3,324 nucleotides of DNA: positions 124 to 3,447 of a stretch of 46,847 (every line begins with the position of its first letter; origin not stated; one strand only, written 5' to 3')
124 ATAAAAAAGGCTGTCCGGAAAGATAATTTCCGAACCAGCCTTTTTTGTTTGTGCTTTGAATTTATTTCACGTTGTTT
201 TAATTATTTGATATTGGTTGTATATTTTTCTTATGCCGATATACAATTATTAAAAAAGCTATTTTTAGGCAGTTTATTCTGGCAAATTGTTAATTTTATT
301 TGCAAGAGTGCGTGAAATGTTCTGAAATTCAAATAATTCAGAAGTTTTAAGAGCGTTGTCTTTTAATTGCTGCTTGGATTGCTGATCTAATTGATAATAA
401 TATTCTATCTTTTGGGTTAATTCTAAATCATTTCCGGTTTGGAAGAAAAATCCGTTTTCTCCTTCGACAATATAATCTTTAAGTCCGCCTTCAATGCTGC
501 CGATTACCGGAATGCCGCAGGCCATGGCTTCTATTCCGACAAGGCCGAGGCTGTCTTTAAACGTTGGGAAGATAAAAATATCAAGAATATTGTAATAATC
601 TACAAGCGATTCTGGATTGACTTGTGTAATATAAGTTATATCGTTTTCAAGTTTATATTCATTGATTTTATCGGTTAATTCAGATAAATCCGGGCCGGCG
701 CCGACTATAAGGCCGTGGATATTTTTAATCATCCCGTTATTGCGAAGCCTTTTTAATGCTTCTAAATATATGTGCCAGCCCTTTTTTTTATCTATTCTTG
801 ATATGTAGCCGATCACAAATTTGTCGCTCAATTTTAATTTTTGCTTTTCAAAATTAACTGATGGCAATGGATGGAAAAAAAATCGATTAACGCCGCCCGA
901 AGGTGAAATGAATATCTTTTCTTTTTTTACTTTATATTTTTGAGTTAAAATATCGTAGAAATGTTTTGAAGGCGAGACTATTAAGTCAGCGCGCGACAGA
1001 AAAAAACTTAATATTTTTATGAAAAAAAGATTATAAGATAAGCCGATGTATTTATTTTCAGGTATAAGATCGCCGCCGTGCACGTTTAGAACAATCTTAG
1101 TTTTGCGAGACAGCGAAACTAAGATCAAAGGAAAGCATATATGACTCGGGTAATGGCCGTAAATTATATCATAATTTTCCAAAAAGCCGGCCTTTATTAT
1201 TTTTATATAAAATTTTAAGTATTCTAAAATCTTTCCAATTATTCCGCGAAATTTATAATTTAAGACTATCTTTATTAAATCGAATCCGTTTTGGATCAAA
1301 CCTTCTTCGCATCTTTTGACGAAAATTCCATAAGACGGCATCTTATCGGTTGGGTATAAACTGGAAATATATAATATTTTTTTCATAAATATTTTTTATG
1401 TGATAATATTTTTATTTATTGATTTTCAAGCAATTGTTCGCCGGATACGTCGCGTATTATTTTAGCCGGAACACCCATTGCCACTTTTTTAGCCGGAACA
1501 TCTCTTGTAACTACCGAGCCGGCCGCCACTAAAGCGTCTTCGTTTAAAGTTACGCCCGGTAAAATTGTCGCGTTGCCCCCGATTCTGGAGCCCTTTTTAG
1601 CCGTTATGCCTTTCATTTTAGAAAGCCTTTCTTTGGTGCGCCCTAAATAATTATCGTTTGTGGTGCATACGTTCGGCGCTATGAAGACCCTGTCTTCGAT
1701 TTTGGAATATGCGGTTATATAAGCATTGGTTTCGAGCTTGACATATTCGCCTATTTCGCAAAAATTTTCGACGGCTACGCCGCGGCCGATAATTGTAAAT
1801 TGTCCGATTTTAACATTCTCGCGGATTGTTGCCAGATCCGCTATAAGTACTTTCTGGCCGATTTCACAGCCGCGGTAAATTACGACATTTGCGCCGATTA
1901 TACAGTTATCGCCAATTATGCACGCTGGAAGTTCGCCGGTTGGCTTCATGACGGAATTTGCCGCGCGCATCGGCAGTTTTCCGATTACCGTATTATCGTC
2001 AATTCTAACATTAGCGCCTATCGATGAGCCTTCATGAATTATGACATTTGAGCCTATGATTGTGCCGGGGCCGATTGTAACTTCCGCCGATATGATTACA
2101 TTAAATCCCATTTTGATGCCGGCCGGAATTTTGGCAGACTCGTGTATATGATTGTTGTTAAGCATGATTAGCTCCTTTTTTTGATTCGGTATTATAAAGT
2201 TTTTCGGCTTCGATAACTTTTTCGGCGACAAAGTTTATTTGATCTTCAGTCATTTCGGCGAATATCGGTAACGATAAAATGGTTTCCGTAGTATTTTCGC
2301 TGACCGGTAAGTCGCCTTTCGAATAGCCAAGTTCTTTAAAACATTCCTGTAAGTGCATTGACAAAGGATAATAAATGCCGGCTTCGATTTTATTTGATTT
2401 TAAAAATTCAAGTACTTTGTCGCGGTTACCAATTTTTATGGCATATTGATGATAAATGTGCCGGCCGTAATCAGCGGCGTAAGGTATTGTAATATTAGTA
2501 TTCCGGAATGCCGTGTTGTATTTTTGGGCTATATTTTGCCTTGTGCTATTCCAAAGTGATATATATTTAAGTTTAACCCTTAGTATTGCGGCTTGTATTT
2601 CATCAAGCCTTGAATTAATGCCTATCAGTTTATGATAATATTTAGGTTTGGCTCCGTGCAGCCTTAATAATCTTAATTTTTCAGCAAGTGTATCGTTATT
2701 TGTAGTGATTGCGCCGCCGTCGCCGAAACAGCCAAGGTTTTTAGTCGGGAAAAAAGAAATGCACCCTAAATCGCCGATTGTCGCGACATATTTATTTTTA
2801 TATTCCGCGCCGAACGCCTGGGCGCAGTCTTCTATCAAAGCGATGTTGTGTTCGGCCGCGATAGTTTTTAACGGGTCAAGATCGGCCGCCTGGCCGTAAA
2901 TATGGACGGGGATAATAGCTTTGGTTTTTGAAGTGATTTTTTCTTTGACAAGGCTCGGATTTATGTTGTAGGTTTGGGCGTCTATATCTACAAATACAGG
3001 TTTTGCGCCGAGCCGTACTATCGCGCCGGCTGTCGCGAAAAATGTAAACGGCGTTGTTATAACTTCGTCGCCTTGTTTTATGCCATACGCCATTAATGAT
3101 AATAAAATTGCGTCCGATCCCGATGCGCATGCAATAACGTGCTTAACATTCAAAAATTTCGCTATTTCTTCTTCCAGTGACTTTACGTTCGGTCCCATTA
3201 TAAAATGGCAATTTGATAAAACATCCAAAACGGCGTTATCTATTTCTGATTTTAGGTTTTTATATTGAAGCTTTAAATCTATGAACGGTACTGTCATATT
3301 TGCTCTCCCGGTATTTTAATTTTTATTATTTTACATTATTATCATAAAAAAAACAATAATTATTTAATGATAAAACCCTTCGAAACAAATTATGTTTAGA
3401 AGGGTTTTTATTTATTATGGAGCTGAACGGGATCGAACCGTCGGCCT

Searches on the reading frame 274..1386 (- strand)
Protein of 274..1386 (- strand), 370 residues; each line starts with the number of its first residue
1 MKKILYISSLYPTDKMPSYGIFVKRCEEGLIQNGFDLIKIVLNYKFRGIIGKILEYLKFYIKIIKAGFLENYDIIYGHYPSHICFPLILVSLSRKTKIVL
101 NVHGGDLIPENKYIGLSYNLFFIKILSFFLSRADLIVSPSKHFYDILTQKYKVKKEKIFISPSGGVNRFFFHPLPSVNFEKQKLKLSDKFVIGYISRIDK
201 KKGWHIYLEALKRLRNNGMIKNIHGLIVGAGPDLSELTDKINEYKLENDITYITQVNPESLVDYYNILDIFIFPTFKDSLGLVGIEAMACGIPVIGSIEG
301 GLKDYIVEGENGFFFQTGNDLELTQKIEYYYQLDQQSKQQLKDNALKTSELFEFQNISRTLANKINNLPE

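Call 4: search_protein_families(library=pfam, proteins=[window:274-1386:-])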
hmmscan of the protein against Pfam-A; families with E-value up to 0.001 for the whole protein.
window:274-1386:- (370 aa): 7 families
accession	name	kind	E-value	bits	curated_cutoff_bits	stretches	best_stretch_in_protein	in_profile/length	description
PF00534.26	Glycos_transf_1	-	3.3e-35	121.6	26.4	1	180-346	5-170/172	Glycosyl transferases group 1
PF13692.12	Glyco_trans_1_4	-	1.6e-26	93.7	27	1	190-330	2-139/142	Glycosyl transferases group 1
PF13439.12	Glyco_transf_4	-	6.5e-11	43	28.5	1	49-164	50-165/170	Glycosyltransferase Family 4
PF20706.3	GT4-conflict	-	1.7e-07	31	26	1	187-308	195-322/385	Family 4 Glycosyltransferase in conflict systems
PF13477.12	Glyco_trans_4_2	-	1.6e-06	28.7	23.4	1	30-138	40-137/139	Glycosyl transferase 4-like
PF13524.12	Glyco_trans_1_2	-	3e-06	27.7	25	1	211-345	9-125/144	Glycosyl transferase-like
PF13579.12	Glyco_trans_4_4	-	4.6e-06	27.5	29.7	1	70-162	70-156/158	Glycosyl transferase 4-like domain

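Call 5: search_protein_families(library=ncbifam, proteins=[window:274-1386:-])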
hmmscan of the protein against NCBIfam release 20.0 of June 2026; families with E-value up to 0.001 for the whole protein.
window:274-1386:- (370 aa): 39 families (the best 25 are shown)
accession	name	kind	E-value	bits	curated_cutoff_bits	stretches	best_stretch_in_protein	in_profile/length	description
TIGR03999.1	thiol_BshA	equivalog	4.9e-26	91.5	273.7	1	62-357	75-362/375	N-acetyl-alpha-D-glucosaminyl L-malate synthase BshA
TIGR04157.1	glyco_rSAM_CFB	subfamily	1.4e-25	90.1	400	1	129-319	166-352/406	TIGR04157 family glycosyltransferase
NF038298.1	EPS_HpsO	equivalog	1.1e-22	80.3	575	1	123-338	136-357/388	hormogonium polysaccharide biosynthesis glycosyltransferase HpsO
TIGR03449.1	mycothiol_MshA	equivalog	1.3e-21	76.9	462.5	1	131-363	163-398/406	D-inositol-3-phosphate glycosyltransferase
TIGR04063.1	stp3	hypoth_equivalog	3.1e-21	75.7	442.05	1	152-347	176-373/397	TIGR04063 family PEP-CTERM/XrtA system glycosyltransferase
NF047684.1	TeichurnBiosyTuaC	equivalog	4.2e-21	75.3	550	1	73-364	110-385/391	teichuronic acid biosynthesis protein TuaC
TIGR03088.1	stp2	hypoth_equivalog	2.8e-18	66.1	409.05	1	137-350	141-355/374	TIGR03088 family PEP-CTERM/XrtA system glycosyltransferase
NF041876.1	EPS_EpsE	equivalog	3.5e-17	62.7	400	1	189-344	214-371/389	exopolysaccharide biosynthesis GT4 family glycosyltransferase EpsE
NF049988.1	MGlcDAGSynMgs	equivalog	4.6e-17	62.5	400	1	128-348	150-367/398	alpha-monoglucosyldiacylglycerol synthase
TIGR02149.1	glgA_Coryne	subfamily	5.8e-17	61.9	302.4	1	133-321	145-337/391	glycogen synthase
NF038255.1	exopoly_VpsD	equivalog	1e-16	60.8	300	1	72-354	102-372/381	VpsD family glycosyltransferase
NF046085.1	XrtY_assoc_Gly1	equivalog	1.2e-16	60.6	400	1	180-348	199-363/387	XrtY-associated glycosyltransferase XYAG1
NF038295.1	EPS_HpsP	equivalog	6.4e-16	58.3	550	1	149-362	170-381/388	hormogonium polysaccharide biosynthesis glycosyltransferase HpsP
TIGR04005.1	wcaL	equivalog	9.2e-16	57.7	537.6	1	131-366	173-404/406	colanic acid biosynthesis glycosyltransferase WcaL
NF012028.0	PRK15484.1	subfamily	1.6e-15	57.1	618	1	136-345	143-354/380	lipopolysaccharide N-acetylglucosaminyltransferase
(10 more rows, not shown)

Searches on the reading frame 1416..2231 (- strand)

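Call 4: search_protein_families(library=pfam, proteins=[window:1416-2231:-])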
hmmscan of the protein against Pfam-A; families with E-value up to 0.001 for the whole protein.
window:1416-2231:- (271 aa): 5 families
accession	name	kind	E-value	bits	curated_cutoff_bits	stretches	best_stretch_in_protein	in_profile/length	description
PF00132.30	Hexapep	-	4.2e-33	112.1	27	6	39-72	2-35/36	Bacterial transferase hexapeptide (six repeats)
PF25084.1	LbH_EIF2B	-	2.4e-16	60.1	54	2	39-134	10-103/105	EIF2B subunit epsilon LbH domain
PF14602.12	Hexapep_2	-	2.6e-13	49.9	27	2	214-243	7-34/34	Hexapeptide repeat of succinyl-transferase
PF25087.1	GMPPB_C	-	6.2e-07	29.5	39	0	102-184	9-89/110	GMPPB C-terminal domain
PF24894.1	Hexapep_GlmU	-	7.2e-06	26.5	23.3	0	108-171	33-94/104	GlmU-like, C-terminal hexapeptide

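Call 5: search_protein_families(library=ncbifam, proteins=[window:1416-2231:-])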
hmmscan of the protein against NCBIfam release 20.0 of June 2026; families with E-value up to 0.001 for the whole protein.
window:1416-2231:- (271 aa): 49 families (the best 25 are shown)
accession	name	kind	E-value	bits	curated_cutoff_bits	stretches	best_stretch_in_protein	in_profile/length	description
TIGR03570.1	NeuD_NnaD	subfamily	6e-31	107.6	160.8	4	209-257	154-202/202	NeuD/PglB/VioB family sugar acetyltransferase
NF002060.0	PRK00892.1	subfamily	2.3e-26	92.7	207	3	25-83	106-164/345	UDP-3-O-(3-hydroxymyristoyl)glucosamine N-acyltransferase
TIGR01853.1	lipid_A_lpxD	equivalog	3.6e-24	85.3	242.5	2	20-121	110-214/325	UDP-3-O-(3-hydroxymyristoyl)glucosamine N-acyltransferase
NF003657.0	PRK05289.1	equivalog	1.6e-21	76.6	226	2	28-125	11-103/264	acyl-ACP--UDP-N-acetylglucosamine O-acyltransferase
TIGR03532.1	DapD_Ac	equivalog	1.8e-21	76.8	231.75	2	134-265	93-217/231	2,3,4,5-tetrahydropyridine-2,6-dicarboxylate N-acetyltransferase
TIGR01852.1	lipid_A_lpxA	equivalog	4.4e-20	72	231.05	2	28-126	6-99/254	acyl-ACP--UDP-N-acetylglucosamine O-acyltransferase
NF058585.1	HptprglPActTf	PfamEq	1.6e-19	70.1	300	2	213-263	111-161/172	heptaprenylglyceryl phosphate O-acetyltransferase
NF007240.0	PRK09677.1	equivalog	3.6e-19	69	243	1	178-265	88-187/192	putative lipopolysaccharide biosynthesis O-acetyl transferase WbbJ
NF007797.0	PRK10502.1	subfamily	3e-18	66.1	192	1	121-261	52-178/183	WcaF family extracellular polysaccharide biosynthesis acetyltransferase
NF007076.0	PRK09527.1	equivalog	2.4e-17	63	347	1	177-263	97-186/203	galactoside O-acetyltransferase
NF007499.0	PRK10092.1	equivalog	7.6e-17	61.7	314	1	206-261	127-182/183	maltose O-acetyltransferase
NF050158.1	CarbAnhydGPos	equivalog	3.8e-16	59.2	250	2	209-266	88-147/172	gamma carbonic anhydrase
TIGR01173.1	glmU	equivalog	4.1e-15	55.6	366.85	1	34-256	240-439/452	bifunctional UDP-N-acetylglucosamine diphosphorylase/glucosamine-1-phosphate N-acetyltransferase GlmU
NF000311.1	Vat_ABCDEFH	equivalog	6.7e-15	55.2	300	1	145-262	51-164/201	Vat family streptogramin A O-acetyltransferase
NF010934.1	PRK14354.1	equivalog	9.5e-15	54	450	1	57-253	257-435/447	bifunctional UDP-N-acetylglucosamine diphosphorylase/glucosamine-1-phosphate N-acetyltransferase GlmU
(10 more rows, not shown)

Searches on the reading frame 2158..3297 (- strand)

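Call 4: search_protein_families(library=pfam, proteins=[window:2158-3297:-])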
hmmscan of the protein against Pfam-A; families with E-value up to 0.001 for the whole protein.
window:2158-3297:- (379 aa): 4 families
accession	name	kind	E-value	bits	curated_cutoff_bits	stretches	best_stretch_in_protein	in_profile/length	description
PF01041.23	DegT_DnrJ_EryC1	-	5.1e-124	414.6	19.8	1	15-361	3-359/360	DegT/DnrJ/EryC1/StrS aminotransferase family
PF01053.26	Cys_Met_Meta_PP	-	7.7e-07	28.4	27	1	34-208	50-222/381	Cys/Met metabolism PLP-dependent enzyme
PF00266.25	Aminotran_5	-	8.8e-06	25.4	21.5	1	37-165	44-183/371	Aminotransferase class-V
PF01212.27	Beta_elim_lyase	-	0.00011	22.1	27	1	36-216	32-228/288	Beta-eliminating lyase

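Call 5: search_protein_families(library=ncbifam, proteins=[window:2158-3297:-])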
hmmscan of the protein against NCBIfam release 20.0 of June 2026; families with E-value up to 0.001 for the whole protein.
window:2158-3297:- (379 aa): 32 families (the best 25 are shown)
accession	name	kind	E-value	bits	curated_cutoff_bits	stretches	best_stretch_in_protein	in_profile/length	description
TIGR03588.1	PseC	equivalog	4.6e-77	259.5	423.5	1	21-363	15-378/380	UDP-4-amino-4,6-dideoxy-N-acetyl-beta-L-altrosamine transaminase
NF008658.2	PRK11658.1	equivalog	3.2e-70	236.7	631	1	20-361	17-373/379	UDP-4-amino-4-deoxy-L-arabinose aminotransferase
NF008687.0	PRK11706.1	equivalog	2.6e-69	233.8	375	1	39-363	34-372/375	dTDP-4-amino-4,6-dideoxygalactose transaminase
TIGR04181.1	NHT_00031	hypoth_equivalog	6.1e-63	212.9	420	1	13-344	6-357/359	LegC family aminotransferase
TIGR02379.1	ECA_wecE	subfamily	6.5e-55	186.4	434.85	1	39-363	34-373/376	dTDP-4-amino-4,6-dideoxy-D-glucose transaminase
TIGR04427.1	PLP_DesI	equivalog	3.6e-53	181.1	650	1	34-359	50-377/390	dTDP-4-dehydro-6-deoxyglucose aminotransferase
NF011936.0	PRK15407.1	equivalog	3e-50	171.2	423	2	25-213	54-249/440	lipopolysaccharide biosynthesis protein RfbH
NF004621.0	PRK05957.1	equivalog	6.2e-08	31.8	498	1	49-159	86-201/389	pyridoxal phosphate-dependent aminotransferase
TIGR01977.1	am_tr_V_EF2568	hypoth_equivalog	2e-07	30.3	377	1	37-164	45-180/376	cysteine desulfurase family protein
NF006569.0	PRK09082.1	subfamily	6.5e-07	28.8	420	1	50-157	89-202/386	methionine aminotransferase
NF005817.0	PRK07683.1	equivalog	6.9e-07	28.3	575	1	52-136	90-176/387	aminotransferase A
NF006096.0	PRK08248.1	equivalog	7.4e-07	28.1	726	1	33-176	61-202/431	homocysteine synthase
NF006488.0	PRK08912.1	equivalog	1.5e-06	27.4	498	1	53-162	89-191/387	aminotransferase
NF005816.0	PRK07682.1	equivalog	1.7e-06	26.9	620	1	52-170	91-214/390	aminotransferase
NF009079.0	PRK12414.1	subfamily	2.5e-06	26.7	481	1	52-157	91-201/384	methionine aminotransferase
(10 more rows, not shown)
